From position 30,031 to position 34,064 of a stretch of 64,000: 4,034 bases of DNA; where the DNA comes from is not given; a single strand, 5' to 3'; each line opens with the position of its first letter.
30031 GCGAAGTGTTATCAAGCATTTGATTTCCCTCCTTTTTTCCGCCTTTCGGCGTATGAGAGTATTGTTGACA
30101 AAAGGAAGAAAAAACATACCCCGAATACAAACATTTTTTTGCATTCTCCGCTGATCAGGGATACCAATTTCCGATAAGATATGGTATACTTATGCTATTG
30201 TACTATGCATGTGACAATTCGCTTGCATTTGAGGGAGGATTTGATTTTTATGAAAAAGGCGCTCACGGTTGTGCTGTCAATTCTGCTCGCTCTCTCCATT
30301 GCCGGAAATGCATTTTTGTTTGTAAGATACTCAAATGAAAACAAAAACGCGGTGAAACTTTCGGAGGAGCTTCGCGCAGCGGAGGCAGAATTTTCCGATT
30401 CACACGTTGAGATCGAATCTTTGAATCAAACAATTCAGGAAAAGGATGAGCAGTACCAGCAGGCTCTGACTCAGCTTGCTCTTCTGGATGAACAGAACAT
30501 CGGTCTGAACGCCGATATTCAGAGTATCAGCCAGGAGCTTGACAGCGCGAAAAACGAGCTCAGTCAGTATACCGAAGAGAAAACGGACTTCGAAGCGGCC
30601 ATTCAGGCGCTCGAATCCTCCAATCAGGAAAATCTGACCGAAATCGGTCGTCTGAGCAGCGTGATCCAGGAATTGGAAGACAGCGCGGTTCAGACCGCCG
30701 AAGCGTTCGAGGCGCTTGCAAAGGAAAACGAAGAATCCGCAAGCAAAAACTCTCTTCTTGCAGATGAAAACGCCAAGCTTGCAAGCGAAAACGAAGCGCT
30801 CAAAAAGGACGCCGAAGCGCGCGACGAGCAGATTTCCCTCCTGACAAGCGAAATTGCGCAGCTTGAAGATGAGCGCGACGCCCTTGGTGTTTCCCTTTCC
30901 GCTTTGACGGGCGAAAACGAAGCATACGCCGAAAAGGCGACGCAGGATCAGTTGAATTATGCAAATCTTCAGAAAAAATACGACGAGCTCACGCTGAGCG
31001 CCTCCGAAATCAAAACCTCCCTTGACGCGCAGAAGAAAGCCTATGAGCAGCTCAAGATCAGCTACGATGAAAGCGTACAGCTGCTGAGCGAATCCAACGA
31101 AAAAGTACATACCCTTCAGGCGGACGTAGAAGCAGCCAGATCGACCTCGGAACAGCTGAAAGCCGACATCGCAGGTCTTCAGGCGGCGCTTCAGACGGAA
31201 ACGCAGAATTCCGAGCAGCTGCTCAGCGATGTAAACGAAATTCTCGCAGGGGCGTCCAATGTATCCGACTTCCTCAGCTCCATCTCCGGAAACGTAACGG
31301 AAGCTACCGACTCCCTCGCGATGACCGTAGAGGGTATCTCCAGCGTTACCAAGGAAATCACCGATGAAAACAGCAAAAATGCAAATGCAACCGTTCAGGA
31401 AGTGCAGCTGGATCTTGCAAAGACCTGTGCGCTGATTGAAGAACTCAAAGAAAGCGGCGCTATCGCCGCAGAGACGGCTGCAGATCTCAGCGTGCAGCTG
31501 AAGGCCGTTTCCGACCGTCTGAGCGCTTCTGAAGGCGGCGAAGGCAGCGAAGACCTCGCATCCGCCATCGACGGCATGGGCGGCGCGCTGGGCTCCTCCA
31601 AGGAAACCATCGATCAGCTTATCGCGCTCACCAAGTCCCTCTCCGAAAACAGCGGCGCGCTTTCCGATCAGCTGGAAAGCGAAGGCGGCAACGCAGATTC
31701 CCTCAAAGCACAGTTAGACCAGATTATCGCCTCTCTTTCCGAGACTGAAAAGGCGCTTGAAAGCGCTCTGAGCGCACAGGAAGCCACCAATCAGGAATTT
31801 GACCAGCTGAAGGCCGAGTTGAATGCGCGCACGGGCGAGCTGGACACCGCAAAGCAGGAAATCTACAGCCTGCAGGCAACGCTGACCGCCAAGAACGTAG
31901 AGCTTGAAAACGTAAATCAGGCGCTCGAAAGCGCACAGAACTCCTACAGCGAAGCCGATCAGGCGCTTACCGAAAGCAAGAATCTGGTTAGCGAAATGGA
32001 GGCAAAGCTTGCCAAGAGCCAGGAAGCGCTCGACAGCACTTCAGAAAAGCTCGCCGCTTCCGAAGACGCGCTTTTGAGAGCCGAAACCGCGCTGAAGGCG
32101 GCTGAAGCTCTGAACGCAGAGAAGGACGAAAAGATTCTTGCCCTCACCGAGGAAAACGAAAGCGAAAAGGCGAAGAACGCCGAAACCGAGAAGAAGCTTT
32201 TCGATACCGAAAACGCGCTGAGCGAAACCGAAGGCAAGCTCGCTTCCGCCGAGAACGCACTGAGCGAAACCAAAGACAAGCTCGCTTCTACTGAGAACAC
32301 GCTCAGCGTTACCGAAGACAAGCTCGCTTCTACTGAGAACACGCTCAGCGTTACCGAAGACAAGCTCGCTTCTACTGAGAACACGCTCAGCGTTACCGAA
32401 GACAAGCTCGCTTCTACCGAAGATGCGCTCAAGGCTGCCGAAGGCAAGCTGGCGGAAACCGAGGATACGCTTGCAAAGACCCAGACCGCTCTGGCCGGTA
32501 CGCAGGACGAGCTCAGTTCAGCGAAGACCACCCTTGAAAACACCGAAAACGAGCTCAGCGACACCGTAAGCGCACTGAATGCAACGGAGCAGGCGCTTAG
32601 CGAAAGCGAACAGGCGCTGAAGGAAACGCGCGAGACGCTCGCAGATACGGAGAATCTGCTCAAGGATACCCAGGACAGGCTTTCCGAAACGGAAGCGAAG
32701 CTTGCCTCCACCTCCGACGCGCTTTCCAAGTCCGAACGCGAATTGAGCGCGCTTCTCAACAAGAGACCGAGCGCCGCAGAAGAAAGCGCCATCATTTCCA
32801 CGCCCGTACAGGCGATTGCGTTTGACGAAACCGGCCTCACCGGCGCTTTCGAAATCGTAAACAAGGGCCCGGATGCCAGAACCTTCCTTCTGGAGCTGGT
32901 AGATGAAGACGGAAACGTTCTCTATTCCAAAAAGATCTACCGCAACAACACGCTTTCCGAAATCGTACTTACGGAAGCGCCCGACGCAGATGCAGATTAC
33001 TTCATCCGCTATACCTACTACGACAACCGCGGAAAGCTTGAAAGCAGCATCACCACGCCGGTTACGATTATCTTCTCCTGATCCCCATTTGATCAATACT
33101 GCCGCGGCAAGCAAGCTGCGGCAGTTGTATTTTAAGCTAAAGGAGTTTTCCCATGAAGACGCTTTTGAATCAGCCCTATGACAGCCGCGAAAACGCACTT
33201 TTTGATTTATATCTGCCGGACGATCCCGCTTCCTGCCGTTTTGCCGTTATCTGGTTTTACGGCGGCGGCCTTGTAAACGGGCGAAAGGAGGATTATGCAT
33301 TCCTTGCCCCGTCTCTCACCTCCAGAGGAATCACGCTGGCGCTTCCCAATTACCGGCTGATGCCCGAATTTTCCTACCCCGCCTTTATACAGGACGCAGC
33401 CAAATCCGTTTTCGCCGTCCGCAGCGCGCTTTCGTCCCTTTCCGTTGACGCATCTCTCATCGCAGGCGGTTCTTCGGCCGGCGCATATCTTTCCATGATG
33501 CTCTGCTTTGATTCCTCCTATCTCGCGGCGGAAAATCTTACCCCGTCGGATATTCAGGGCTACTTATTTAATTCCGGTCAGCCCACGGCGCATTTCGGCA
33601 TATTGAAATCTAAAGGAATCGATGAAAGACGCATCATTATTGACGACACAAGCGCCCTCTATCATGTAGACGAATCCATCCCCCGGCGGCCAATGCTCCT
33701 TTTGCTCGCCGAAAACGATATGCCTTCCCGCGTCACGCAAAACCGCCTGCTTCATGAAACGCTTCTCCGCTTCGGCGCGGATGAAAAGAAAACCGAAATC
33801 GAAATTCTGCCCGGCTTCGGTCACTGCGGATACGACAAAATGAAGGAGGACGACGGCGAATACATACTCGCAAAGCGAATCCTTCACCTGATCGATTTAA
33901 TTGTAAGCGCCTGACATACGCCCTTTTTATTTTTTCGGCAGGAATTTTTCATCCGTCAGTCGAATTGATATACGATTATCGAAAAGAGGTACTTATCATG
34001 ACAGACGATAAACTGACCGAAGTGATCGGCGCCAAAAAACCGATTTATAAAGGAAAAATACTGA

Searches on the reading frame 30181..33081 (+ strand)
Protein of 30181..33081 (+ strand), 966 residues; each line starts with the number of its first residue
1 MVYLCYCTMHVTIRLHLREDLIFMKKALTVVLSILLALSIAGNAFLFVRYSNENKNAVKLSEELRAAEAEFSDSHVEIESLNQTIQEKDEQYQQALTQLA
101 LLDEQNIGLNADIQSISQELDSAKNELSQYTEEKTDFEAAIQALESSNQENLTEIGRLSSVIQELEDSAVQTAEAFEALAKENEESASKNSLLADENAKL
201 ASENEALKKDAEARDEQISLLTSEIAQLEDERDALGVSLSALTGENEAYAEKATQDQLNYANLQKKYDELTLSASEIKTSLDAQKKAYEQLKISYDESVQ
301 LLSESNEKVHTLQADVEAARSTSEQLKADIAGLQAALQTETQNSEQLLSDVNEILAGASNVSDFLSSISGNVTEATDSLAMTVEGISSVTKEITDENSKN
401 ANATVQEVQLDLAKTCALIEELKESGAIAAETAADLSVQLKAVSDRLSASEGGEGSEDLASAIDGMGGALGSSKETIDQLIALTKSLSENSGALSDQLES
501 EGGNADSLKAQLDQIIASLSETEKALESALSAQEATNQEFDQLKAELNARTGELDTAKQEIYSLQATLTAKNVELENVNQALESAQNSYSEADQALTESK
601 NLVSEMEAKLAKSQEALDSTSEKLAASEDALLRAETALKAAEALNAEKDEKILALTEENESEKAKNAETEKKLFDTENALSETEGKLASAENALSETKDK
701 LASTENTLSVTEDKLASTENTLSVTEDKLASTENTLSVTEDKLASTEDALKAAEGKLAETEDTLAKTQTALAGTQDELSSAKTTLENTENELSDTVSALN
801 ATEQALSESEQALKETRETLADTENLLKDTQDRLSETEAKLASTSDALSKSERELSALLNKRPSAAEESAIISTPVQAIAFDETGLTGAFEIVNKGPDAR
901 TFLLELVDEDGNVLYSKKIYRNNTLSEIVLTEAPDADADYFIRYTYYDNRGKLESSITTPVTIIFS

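Call 16: search_protein_families(library=pfam, proteins=[window:30181-33081:+], max_evalue=0.01)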
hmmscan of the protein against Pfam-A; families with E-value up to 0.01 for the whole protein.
window:30181-33081:+ (966 aa): 6 families
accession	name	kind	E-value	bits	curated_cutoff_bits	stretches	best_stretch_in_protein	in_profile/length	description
PF00261.25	Tropomyosin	-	1.3e-06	28.5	38.6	2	531-763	13-238/242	Tropomyosin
PF06818.20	Fez1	-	0.00035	21.5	34.4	0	537-675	30-167/199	Fez1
PF21007.2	FBF1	-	0.0006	18.9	45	1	708-868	295-454/524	Fas-binding factor 1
PF10473.14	CENP-F_leu_zip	-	0.0022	18.5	34.5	1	497-627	11-134/140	Leucine-rich repeats of kinetochore protein Cenp-F/LEK1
PF05335.18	DUF745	-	0.0025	18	33.3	1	751-851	65-165/183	Protein of unknown function (DUF745)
PF12795.12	MscS_porin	-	0.0075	16.3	34.4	1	740-795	84-139/238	Mechanosensitive ion channel porin domain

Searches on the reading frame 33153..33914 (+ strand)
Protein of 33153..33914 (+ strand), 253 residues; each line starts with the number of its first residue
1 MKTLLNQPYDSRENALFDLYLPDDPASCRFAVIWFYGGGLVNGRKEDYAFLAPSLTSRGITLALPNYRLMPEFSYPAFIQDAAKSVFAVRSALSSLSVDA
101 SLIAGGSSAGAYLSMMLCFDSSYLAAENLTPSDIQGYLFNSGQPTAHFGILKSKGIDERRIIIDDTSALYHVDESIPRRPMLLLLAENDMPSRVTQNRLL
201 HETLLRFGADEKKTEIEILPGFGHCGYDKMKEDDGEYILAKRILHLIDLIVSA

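Call 16: search_protein_families(library=pfam, proteins=[window:33153-33914:+], max_evalue=0.01)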
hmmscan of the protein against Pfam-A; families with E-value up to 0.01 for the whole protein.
window:33153-33914:+ (253 aa): 2 families
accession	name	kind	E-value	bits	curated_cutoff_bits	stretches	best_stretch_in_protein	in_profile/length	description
PF20434.5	BD-FAE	-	3.5e-15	56.5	26.8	1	18-120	2-109/215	BD-FAE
PF07859.19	Abhydrolase_3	-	2.8e-09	37.5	25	1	32-119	1-90/210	alpha/beta hydrolase fold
